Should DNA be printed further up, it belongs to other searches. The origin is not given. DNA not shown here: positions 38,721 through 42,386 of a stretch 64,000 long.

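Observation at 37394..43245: CbbQ/NorQ-type MoxR ATPase - metallophosphoesterase - giant CbbO/NorD-like VWA protein cassette with no obvious client enzyme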

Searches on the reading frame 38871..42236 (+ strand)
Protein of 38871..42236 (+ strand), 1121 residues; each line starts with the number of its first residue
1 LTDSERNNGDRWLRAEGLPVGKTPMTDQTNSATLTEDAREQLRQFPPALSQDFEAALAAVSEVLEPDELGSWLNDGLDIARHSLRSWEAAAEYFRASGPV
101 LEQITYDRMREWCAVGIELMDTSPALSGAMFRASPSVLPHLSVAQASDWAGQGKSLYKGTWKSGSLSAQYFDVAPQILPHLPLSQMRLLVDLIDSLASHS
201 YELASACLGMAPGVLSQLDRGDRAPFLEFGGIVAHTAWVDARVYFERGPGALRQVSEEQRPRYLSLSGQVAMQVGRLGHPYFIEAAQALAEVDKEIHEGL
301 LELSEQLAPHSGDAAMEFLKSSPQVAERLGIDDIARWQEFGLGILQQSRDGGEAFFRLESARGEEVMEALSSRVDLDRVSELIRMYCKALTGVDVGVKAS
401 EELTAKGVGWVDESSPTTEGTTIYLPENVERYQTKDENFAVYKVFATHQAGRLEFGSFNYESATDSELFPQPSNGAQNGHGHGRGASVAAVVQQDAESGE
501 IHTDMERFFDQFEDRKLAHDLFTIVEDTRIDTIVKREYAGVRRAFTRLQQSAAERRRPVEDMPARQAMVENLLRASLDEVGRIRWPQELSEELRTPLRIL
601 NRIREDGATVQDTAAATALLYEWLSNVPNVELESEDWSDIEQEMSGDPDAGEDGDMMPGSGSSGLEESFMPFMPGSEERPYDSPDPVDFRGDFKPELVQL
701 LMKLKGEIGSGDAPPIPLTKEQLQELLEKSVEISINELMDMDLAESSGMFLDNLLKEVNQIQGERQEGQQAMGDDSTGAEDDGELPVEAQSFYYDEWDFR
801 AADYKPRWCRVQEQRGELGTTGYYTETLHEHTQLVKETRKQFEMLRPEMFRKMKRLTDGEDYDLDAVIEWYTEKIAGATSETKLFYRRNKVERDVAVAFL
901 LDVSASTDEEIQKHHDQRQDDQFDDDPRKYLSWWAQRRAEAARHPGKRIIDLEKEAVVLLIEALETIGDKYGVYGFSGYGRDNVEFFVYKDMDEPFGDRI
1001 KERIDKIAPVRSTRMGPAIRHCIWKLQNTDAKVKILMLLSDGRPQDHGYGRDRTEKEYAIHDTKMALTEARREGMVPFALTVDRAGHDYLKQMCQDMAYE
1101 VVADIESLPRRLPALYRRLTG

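Call 8: search_protein_families(library=pfam, proteins=[window:38871-42236:+], max_evalue=0.01)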
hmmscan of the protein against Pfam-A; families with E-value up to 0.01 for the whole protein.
window:38871-42236:+ (1121 aa): 1 family
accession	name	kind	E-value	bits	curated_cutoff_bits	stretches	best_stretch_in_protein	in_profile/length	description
PF00092.34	VWA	-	1.1e-05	26.2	23.8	1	952-1099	19-156/174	von Willebrand factor type A domain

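Call 9: search_protein_families(library=ncbifam, proteins=[window:38871-42236:+], max_evalue=0.01)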
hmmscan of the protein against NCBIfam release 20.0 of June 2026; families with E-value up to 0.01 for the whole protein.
window:38871-42236:+ (1121 aa): 0 families

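Call 10: search_protein_families(library=padloc, proteins=[window:38871-42236:+], max_evalue=0.01)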
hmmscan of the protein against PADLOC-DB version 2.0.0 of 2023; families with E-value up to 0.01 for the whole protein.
window:38871-42236:+ (1121 aa): 0 families

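Call 13: find_homologous_proteins(query=window:38871-42236:+)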
Query window:38871-42236:+ (1121 aa): 667 proteins with E <= 0.001 among 8000 candidates; the best 120 are listed.
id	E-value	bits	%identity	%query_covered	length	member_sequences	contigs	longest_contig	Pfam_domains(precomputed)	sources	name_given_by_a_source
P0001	0.0e+0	2493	100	98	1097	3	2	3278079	PF00092.35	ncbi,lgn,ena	-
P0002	0.0e+0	2489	100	98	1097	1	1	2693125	PF00092.35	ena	-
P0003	0.0e+0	2265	90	98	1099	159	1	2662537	PF00092.35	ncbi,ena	-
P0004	0.0e+0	2212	88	98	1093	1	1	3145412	PF00092.35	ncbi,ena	-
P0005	0.0e+0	2199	88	98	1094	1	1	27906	PF00092.35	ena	-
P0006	0.0e+0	2192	88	98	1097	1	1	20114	PF00092.35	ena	-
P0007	0.0e+0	2191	88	98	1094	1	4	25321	PF00092.35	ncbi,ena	-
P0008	0.0e+0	2174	87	96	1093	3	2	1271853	PF00092.35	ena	-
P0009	0.0e+0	2122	84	98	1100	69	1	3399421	-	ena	-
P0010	0.0e+0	2110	84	98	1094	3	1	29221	-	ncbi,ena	-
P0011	0.0e+0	2107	84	98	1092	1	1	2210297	-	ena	-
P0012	0.0e+0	2106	83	98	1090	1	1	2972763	-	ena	-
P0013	0.0e+0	2101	83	98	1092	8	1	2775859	-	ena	-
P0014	0.0e+0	2095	83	98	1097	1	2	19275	-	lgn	-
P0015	0.0e+0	2088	83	98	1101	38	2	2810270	-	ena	-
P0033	0.0e+0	1638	68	97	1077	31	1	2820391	PF00092.35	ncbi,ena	-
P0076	0.0e+0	1250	54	96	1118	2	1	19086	PF00092.35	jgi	-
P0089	0.0e+0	1237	55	97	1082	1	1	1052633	PF00092.35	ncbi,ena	-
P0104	0.0e+0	1230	53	96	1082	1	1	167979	PF00092.35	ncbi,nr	ncbi:MAG: hypothetical protein M3P30_06930 [Chloroflexota bacterium]|nr:hypothetical protein [Chloro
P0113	0.0e+0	1225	52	96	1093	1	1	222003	-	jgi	jgi:nitric oxide reductase NorD protein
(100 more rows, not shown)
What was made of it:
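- JGI annotations call many homologues 'NorD' (call 13).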

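Call 15: find_encoding_contigs(protein=P0001, flank=10000, max_places=3)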
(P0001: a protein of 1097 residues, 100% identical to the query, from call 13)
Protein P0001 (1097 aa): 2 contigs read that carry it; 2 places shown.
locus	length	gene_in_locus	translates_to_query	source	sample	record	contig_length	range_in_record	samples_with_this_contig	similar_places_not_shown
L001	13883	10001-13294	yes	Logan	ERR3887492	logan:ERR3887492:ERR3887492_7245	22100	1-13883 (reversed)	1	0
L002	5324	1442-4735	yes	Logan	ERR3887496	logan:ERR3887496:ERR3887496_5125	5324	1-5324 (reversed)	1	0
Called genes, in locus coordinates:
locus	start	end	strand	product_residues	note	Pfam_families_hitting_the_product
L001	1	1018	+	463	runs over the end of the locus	PF01425:Amidase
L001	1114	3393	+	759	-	PF12838:Fer4_7 (faint), PF12797:Fer4_2 (faint), PF13183:Fer4_8, PF13237:Fer4_10, PF13534:Fer4_17 (faint), PF13187:Fer4_9, PF13484:Fer4_16 (faint), PF02754:CCG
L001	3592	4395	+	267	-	PF01012:ETF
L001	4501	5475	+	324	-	PF01012:ETF, PF00766:ETF_alpha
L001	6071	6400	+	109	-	-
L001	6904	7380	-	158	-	PF08020:DUF1706 (weak), PF05163:DinB (faint), PF11716:MDMPI_N, PF12867:DinB_2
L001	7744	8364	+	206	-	PF01121:CoaE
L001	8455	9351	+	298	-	PF07728:AAA_5, PF08406:CbbQ_C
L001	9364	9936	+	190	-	PF00149:Metallophos, PF12850:Metallophos_2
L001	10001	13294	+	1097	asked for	PF00092:VWA (faint)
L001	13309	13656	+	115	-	-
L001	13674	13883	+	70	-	?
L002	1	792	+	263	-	?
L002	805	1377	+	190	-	PF00149:Metallophos, PF12850:Metallophos_2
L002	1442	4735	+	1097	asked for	PF00092:VWA (faint)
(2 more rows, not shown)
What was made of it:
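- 38943..42236 (+): Long NorD-like VWA adaptor, 1097 aa. Residue numbers in this report count from the codon at 38940, so Met is residue 2. P0001 is 100% identical and 1097 aa (calls 13, 15).
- Checked: The identical database protein P0001 is 1097 aa and starts at ATG 38943 (calls 13, 15).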

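Call 16: find_encoding_contigs(protein=P0033, flank=10000, max_places=3)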
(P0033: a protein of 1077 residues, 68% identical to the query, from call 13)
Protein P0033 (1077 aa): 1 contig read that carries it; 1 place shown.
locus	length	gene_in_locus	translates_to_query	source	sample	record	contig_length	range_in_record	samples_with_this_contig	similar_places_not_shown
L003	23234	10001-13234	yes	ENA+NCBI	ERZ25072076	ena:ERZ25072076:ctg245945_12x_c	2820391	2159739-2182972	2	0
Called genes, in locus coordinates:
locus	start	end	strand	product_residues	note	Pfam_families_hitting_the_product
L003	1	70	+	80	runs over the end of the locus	-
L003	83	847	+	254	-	PF00378:ECH_1, PF16113:ECH_2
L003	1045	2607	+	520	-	PF00501:AMP-binding, PF13193:AMP-binding_C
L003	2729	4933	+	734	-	PF02665:Nitrate_red_gam (weak), PF12838:Fer4_7 (faint), PF13534:Fer4_17 (faint), PF12797:Fer4_2 (faint), PF13183:Fer4_8, PF13187:Fer4_9, PF13237:Fer4_10, PF02754:CCG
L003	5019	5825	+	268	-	PF01012:ETF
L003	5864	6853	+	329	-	PF01012:ETF, PF00766:ETF_alpha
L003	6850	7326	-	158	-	PF11716:MDMPI_N (weak), PF12867:DinB_2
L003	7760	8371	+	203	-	PF01121:CoaE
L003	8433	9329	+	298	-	PF07728:AAA_5, PF08406:CbbQ_C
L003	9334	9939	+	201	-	PF00149:Metallophos, PF12850:Metallophos_2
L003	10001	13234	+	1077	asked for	PF00092:VWA (weak)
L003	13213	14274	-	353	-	PF00753:Lactamase_B, PF12706:Lactamase_B_2 (weak)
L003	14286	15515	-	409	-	PF13527:Acetyltransf_9, PF17668:Acetyltransf_17, PF13530:SCP2_2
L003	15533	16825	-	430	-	PF00994:MoCF_biosynth, PF18146:CinA_KH, PF02464:CinA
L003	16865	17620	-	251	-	PF04029:2-ph_phosp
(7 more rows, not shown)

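Call 17: find_encoding_contigs(protein=P0113, flank=8000, max_places=2)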
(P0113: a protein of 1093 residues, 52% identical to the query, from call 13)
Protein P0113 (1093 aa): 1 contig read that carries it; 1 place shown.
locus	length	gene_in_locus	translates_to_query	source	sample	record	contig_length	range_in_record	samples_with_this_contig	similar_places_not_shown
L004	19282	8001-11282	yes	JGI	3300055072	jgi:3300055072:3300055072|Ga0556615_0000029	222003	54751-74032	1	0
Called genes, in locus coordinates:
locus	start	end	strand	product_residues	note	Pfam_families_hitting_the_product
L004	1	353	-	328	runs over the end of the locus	PF00930:DPPIV_N (faint), PF07676:PD40 (faint), PF26550:Tricorn_2nd, PF26549:Tricorn_N, PF26550:Tricorn_2nd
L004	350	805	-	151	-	-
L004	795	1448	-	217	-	PF04234:CopC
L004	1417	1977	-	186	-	-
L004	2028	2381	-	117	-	-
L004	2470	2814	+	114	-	-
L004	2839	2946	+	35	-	-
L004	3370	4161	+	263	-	PF01012:ETF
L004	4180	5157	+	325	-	PF01012:ETF, PF00766:ETF_alpha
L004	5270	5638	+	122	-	PF00583:Acetyltransf_1, PF13508:Acetyltransf_7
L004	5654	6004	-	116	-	PF02452:PemK_toxin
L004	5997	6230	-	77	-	PF01402:RHH_1 (weak), PF07878:RHH_5 (weak)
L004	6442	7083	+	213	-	PF01121:CoaE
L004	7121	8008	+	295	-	PF07728:AAA_5, PF08406:CbbQ_C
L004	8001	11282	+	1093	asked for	-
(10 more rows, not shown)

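Call 18: find_encoding_contigs(protein=P0104, flank=8000, max_places=2)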
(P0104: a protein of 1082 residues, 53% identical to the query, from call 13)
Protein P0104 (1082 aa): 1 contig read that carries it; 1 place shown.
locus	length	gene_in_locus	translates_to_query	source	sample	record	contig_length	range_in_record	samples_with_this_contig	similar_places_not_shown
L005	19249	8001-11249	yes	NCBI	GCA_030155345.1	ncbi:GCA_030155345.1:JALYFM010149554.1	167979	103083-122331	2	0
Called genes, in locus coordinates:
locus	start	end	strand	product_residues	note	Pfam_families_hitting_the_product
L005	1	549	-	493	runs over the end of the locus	PF00206:Lyase_1, PF14698:ASL_C2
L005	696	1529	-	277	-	PF00702:Hydrolase, PF13419:HAD_2, PF13242:Hydrolase_like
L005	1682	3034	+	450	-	PF00919:UPF0004, PF04055:Radical_SAM, PF18693:TRAM_2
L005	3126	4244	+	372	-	PF13379:NMT1_2, PF09084:NMT1, PF12974:Phosphonate-bd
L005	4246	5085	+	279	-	PF00005:ABC_tran, PF13304:AAA_21 (faint)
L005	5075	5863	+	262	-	PF00528:BPD_transp_1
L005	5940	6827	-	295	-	PF12679:ABC2_membrane_2 (weak), PF01061:ABC2_membrane, PF12698:ABC2_membrane_3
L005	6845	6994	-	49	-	-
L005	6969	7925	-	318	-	PF00005:ABC_tran, PF13304:AAA_21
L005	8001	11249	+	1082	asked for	PF00092:VWA (weak)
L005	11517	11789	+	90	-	-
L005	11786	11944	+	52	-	-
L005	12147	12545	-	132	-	PF01649:Ribosomal_S20p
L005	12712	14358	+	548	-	PF03023:MurJ, PF01554:MatE (weak)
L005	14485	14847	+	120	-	PF13451:zf_Tbcl, PF23477:zf_Tbcl_2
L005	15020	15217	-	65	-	-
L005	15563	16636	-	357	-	PF01916:DS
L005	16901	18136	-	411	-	PF02771:Acyl-CoA_dh_N, PF02770:Acyl-CoA_dh_M, PF00441:Acyl-CoA_dh_1, PF08028:Acyl-CoA_dh_2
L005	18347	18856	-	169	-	PF09362:DUF1996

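Call 19: find_encoding_contigs(protein=P0089, flank=8000, max_places=2)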
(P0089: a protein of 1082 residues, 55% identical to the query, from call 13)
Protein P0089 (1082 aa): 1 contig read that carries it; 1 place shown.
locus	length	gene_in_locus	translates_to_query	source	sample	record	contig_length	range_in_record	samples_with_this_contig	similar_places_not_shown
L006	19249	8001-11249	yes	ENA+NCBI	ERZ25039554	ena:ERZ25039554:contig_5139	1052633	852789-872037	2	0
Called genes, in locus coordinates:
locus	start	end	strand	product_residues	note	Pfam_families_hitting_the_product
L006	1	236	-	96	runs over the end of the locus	-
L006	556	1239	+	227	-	PF00149:Metallophos, PF12850:Metallophos_2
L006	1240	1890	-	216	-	-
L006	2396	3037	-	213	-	-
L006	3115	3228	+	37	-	-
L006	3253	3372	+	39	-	-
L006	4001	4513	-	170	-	PF12802:MarR_2, PF01047:MarR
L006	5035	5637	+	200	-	-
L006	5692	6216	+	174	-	PF10502:Peptidase_S26 (weak)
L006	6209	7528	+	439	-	-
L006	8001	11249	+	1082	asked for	PF00092:VWA (weak)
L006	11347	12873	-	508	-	-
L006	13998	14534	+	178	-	PF01243:PNPOx_N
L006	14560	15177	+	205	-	PF00583:Acetyltransf_1 (weak), PF13508:Acetyltransf_7 (weak)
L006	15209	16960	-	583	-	PF00082:Peptidase_S8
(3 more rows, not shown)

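Call 20: search_solved_structures(query=window:38940-42236:+, max_evalue=1, show_alignments=2)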
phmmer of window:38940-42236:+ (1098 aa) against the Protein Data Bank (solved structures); distinct sequences matched with E-value up to 1: 3.
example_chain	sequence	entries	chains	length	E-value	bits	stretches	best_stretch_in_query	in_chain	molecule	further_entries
9qhd_G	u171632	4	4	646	2.7e-36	128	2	922-1098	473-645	Nitric oxide reductase NorD protein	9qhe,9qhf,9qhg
9qh6_G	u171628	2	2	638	1.2e-30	109.2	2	921-1097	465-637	von Willebrand factor, type A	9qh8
5a8j_A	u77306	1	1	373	0.71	10.7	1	987-1031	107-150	VWA2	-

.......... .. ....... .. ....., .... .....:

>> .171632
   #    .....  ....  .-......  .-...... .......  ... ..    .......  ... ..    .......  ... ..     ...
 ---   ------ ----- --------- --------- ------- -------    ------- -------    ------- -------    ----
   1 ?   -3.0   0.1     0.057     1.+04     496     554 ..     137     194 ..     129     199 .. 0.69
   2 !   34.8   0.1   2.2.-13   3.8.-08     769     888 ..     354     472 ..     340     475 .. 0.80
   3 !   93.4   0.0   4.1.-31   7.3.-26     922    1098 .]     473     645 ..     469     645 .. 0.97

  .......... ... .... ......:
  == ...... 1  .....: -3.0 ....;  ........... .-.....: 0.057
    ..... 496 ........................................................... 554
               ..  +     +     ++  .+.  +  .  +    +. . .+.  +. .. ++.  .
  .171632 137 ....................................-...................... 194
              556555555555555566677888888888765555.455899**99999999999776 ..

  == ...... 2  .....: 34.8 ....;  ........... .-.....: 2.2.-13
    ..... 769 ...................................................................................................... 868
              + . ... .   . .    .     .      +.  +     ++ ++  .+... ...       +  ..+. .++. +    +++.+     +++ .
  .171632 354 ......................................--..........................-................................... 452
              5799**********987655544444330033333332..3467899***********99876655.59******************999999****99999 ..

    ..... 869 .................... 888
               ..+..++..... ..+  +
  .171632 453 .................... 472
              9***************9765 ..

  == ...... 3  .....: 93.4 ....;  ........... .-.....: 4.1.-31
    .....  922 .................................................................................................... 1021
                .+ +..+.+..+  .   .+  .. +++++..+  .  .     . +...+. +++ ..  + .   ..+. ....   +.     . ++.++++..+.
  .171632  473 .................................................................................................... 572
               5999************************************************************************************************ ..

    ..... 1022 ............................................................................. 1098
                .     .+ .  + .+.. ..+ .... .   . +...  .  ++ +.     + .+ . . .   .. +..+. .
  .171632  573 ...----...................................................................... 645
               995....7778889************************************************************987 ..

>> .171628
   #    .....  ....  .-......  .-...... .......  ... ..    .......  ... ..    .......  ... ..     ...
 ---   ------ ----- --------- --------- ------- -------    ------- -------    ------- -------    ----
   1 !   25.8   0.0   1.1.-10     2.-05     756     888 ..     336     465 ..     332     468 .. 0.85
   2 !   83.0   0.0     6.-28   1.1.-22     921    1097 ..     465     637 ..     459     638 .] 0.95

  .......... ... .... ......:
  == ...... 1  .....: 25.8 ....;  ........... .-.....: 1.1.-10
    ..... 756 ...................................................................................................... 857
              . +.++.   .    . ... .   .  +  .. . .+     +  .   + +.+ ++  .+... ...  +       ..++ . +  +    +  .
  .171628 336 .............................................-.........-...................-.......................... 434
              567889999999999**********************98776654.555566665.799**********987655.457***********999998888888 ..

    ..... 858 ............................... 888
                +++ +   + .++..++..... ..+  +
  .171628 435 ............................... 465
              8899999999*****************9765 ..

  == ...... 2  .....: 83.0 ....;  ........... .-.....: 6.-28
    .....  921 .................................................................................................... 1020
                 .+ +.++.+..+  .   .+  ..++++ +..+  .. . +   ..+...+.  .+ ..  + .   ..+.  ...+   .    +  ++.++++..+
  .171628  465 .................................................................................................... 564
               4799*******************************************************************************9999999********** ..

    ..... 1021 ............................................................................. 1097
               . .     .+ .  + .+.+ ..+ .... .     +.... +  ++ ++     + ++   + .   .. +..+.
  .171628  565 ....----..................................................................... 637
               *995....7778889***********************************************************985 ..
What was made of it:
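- On CbbO (Rubisco activase adaptor): The PDB holds no CbbO sequence match (call 20).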
